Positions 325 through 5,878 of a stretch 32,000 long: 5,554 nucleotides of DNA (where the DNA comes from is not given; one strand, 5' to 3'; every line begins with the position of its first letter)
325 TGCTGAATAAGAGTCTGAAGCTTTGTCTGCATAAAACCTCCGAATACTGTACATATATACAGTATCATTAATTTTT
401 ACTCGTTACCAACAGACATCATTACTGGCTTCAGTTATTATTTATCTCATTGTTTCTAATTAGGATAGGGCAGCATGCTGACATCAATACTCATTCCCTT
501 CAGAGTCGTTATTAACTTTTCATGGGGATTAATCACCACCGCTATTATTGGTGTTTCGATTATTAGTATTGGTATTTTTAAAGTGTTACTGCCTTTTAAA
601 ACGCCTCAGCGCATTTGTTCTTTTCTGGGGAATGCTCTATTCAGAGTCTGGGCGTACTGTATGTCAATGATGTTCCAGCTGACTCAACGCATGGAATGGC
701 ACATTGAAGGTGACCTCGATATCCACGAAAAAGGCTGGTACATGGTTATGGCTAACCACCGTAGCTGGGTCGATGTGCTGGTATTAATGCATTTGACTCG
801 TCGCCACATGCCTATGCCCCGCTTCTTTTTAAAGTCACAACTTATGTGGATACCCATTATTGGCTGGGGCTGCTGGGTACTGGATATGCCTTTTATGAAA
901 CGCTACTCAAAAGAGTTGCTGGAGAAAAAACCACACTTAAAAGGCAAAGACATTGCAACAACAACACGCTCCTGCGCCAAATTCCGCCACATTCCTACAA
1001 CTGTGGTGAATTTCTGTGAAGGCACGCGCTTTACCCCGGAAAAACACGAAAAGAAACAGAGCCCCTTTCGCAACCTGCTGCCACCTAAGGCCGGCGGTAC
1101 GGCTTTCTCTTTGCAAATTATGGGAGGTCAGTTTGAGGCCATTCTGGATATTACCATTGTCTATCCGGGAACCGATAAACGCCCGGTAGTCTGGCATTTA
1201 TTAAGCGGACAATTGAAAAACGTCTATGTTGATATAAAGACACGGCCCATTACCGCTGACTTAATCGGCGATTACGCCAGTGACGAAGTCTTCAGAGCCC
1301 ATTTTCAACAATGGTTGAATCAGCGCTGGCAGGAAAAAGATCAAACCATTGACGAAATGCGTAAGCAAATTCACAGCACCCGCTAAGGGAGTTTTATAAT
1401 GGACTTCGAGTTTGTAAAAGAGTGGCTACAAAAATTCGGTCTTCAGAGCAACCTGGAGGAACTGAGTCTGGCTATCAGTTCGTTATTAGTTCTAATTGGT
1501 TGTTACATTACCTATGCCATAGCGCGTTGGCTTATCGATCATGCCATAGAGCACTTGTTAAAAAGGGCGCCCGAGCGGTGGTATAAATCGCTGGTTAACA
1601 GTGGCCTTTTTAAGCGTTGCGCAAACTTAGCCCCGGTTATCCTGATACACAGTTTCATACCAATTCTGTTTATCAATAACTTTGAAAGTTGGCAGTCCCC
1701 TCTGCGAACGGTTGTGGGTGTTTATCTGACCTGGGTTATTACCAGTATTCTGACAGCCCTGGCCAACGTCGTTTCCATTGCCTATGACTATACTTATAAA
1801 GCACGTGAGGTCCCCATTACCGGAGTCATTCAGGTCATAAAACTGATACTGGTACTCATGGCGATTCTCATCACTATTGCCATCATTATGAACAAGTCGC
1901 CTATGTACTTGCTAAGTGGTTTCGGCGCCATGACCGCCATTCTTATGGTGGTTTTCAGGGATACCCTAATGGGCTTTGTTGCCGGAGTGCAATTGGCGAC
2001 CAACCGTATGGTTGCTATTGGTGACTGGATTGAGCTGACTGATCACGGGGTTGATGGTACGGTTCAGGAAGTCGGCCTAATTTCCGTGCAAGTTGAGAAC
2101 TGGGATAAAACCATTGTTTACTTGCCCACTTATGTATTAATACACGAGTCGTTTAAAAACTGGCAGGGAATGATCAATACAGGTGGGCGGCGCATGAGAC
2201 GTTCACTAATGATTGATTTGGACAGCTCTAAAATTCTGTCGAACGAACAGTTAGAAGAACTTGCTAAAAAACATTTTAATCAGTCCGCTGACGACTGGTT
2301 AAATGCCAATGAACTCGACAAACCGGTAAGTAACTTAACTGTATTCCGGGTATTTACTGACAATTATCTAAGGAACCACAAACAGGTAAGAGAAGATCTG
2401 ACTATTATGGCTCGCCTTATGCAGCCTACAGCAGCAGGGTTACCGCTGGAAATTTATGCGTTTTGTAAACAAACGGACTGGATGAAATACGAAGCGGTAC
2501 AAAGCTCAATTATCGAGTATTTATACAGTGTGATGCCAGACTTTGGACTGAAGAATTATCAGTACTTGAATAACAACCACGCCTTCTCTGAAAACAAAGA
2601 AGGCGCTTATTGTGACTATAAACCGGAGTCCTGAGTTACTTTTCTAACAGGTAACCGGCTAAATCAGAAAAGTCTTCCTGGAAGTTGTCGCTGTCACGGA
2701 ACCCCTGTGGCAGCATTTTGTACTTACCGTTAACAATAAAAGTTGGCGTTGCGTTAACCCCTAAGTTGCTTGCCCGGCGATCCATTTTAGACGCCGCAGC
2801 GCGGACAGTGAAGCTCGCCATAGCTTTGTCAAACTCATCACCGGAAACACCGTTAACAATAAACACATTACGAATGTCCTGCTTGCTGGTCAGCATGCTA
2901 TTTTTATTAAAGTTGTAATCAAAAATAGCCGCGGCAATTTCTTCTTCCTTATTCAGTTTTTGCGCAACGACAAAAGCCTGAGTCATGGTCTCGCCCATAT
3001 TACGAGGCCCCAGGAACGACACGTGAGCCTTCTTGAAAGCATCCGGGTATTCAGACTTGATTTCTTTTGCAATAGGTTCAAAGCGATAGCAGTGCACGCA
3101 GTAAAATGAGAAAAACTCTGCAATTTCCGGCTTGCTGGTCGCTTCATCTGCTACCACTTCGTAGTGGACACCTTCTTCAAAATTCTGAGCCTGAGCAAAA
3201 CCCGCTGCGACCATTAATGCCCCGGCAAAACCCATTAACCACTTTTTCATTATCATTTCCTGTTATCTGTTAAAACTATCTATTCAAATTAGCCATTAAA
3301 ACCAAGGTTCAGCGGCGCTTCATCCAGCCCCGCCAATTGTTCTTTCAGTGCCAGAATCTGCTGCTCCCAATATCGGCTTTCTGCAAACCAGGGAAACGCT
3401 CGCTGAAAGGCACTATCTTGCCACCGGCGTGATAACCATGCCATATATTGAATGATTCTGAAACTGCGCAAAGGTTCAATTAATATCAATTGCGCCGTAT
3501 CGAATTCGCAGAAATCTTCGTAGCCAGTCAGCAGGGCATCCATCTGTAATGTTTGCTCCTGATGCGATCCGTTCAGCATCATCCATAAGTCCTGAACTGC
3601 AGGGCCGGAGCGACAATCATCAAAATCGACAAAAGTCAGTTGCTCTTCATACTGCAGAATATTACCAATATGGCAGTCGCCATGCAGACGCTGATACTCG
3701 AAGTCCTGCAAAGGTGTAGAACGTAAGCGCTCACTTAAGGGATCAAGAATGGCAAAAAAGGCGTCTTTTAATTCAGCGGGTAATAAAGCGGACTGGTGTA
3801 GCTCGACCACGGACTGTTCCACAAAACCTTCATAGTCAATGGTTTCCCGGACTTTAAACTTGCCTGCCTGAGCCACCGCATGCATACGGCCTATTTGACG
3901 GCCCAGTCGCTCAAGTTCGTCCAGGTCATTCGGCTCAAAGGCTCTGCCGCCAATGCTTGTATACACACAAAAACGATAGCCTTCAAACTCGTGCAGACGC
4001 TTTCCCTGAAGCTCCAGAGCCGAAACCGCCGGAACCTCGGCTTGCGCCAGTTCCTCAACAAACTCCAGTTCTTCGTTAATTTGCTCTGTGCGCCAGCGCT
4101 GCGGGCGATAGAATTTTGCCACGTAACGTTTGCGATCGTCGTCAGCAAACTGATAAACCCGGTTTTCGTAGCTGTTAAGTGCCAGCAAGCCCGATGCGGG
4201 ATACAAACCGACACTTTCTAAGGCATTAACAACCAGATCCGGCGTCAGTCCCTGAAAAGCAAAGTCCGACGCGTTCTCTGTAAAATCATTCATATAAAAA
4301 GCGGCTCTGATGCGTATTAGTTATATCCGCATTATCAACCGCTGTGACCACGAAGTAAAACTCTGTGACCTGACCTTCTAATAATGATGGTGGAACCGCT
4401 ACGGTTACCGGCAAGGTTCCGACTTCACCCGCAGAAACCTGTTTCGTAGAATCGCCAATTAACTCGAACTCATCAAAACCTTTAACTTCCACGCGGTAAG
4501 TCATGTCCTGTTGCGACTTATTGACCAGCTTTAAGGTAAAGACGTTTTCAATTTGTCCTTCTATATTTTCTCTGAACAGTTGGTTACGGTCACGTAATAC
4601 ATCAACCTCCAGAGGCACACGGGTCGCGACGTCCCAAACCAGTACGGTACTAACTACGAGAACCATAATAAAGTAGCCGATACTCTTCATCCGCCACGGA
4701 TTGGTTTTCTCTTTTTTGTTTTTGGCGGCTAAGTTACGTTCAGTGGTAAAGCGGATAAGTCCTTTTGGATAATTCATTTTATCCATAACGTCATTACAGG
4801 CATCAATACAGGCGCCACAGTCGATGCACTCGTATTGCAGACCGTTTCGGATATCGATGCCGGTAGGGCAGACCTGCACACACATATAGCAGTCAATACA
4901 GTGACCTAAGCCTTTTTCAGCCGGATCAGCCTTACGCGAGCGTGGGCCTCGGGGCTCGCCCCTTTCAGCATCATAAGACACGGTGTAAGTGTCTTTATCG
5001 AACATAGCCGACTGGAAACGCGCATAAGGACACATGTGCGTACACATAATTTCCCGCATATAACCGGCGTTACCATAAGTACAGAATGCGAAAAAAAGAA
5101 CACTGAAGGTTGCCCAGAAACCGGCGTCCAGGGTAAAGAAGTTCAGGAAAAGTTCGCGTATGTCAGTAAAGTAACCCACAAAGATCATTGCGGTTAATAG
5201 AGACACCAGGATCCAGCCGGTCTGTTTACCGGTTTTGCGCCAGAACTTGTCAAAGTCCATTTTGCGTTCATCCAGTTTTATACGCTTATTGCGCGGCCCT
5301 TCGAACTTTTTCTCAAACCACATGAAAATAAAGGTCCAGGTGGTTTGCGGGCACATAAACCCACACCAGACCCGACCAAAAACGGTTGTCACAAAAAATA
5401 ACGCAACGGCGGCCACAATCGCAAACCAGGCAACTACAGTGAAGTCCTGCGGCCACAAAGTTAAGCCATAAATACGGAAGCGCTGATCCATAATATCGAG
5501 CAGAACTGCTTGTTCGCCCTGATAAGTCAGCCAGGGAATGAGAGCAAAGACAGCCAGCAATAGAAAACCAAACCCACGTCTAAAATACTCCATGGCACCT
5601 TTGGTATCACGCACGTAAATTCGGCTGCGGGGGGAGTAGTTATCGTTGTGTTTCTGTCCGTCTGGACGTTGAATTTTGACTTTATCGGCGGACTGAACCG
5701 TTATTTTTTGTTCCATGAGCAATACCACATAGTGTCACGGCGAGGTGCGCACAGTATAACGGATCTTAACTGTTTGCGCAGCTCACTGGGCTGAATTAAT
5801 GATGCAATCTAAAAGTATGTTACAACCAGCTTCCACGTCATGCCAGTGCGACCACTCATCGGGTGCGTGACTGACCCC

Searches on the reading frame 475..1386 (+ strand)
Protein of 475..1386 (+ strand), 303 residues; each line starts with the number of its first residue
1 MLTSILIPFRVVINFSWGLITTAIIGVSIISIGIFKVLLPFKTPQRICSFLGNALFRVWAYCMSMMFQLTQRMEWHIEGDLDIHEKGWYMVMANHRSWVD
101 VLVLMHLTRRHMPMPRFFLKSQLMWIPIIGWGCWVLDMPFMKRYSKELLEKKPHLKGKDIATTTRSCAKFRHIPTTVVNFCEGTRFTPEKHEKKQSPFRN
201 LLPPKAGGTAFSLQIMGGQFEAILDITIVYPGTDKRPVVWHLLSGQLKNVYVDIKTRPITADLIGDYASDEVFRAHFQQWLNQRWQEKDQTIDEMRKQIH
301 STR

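Call 28: search_protein_families(library=pfam, proteins=[window:475-1386:+], max_evalue=0.0001)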
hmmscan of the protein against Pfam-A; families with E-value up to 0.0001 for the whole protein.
window:475-1386:+ (303 aa): 1 family
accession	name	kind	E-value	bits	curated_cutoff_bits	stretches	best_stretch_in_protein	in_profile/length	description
PF01553.26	Acyltransferase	-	4.8e-14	52.7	23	1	78-207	5-114/132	Acyltransferase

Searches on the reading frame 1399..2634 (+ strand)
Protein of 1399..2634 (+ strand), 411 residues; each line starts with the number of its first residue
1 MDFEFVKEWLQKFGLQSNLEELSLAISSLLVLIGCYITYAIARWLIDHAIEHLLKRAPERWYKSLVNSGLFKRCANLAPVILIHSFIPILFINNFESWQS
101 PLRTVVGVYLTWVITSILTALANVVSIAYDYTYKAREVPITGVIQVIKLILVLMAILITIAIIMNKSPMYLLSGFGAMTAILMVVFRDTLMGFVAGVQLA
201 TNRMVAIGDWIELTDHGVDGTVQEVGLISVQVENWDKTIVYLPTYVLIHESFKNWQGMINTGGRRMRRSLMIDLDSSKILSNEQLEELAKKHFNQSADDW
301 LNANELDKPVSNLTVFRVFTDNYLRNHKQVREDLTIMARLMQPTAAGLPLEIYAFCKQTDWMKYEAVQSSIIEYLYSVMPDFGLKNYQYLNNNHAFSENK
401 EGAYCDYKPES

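Call 28: search_protein_families(library=pfam, proteins=[window:1399-2634:+], max_evalue=0.0001)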
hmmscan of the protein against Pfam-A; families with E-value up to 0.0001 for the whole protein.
window:1399-2634:+ (411 aa): 1 family
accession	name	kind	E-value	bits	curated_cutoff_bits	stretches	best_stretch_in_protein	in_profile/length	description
PF00924.24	MS_channel_2nd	-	2.9e-15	56.6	20.2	1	188-256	1-67/68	Mechanosensitive ion channel, beta-domain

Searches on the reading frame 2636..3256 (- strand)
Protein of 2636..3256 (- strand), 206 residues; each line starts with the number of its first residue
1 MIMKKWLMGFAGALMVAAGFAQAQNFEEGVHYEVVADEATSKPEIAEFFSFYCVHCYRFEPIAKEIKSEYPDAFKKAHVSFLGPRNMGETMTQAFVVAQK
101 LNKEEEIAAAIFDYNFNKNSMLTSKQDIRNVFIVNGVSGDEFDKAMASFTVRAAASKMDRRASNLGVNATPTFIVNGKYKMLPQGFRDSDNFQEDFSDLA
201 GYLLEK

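Call 28: search_protein_families(library=pfam, proteins=[window:2636-3256:-], max_evalue=0.0001)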
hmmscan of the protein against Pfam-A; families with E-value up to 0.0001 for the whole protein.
window:2636-3256:- (206 aa): 3 families
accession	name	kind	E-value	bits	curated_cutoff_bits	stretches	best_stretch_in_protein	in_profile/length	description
PF01323.26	DSBA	-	5.8e-17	62.5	25.6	1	45-193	2-187/191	DSBA-like thioredoxin domain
PF13462.12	Thioredoxin_4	-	9.5e-15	55.6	23.2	1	40-179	12-149/165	Thioredoxin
PF00085.26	Thioredoxin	-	4.9e-06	26.9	23.5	0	34-79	13-56/103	Thioredoxin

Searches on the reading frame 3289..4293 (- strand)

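Call 28: search_protein_families(library=pfam, proteins=[window:3289-4293:-], max_evalue=0.0001)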
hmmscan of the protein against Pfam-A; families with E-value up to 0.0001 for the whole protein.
window:3289-4293:- (334 aa): 2 families
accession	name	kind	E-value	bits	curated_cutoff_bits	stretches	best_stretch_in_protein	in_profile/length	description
PF01636.29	APH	-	5.6e-37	128.2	23.2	1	40-264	6-231/239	Phosphotransferase enzyme family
PF02958.26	EcKL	-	2.9e-07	30.5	22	1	199-257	213-280/294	Ecdysteroid kinase-like family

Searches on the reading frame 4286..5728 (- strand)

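Call 28: search_protein_families(library=pfam, proteins=[window:4286-5728:-], max_evalue=0.0001)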
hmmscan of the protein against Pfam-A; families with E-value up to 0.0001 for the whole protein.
window:4286-5728:- (480 aa): 9 families
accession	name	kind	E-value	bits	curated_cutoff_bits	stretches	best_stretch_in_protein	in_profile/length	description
PF13746.11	Fer4_18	-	3.6e-42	143.6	27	1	224-329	1-113/114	4Fe-4S dicluster domain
PF11614.14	FixG_C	-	4.7e-33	114.3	25.6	1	363-479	1-118/119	IG-like fold at C-terminal of FixG, putative oxidoreductase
PF13183.11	Fer4_8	-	5.5e-10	40.1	27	1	228-291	10-68/68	4Fe-4S dicluster domain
PF13187.11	Fer4_9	-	1.7e-09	38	27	1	228-290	7-50/52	4Fe-4S dicluster domain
PF12801.12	Fer4_5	-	3.6e-08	33.7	22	1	100-142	2-45/48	4Fe-4S binding domain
PF12838.12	Fer4_7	-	8.1e-08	33.1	27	0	229-291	8-52/52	4Fe-4S dicluster domain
PF13237.11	Fer4_10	-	7.4e-07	29.4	25.5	0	229-288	15-53/53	4Fe-4S dicluster domain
PF13534.11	Fer4_17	-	1.5e-06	29.1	22.2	0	228-292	7-61/61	4Fe-4S dicluster domain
PF13484.11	Fer4_16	-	2.6e-05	25.4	30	0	229-289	8-65/66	4Fe-4S double cluster binding domain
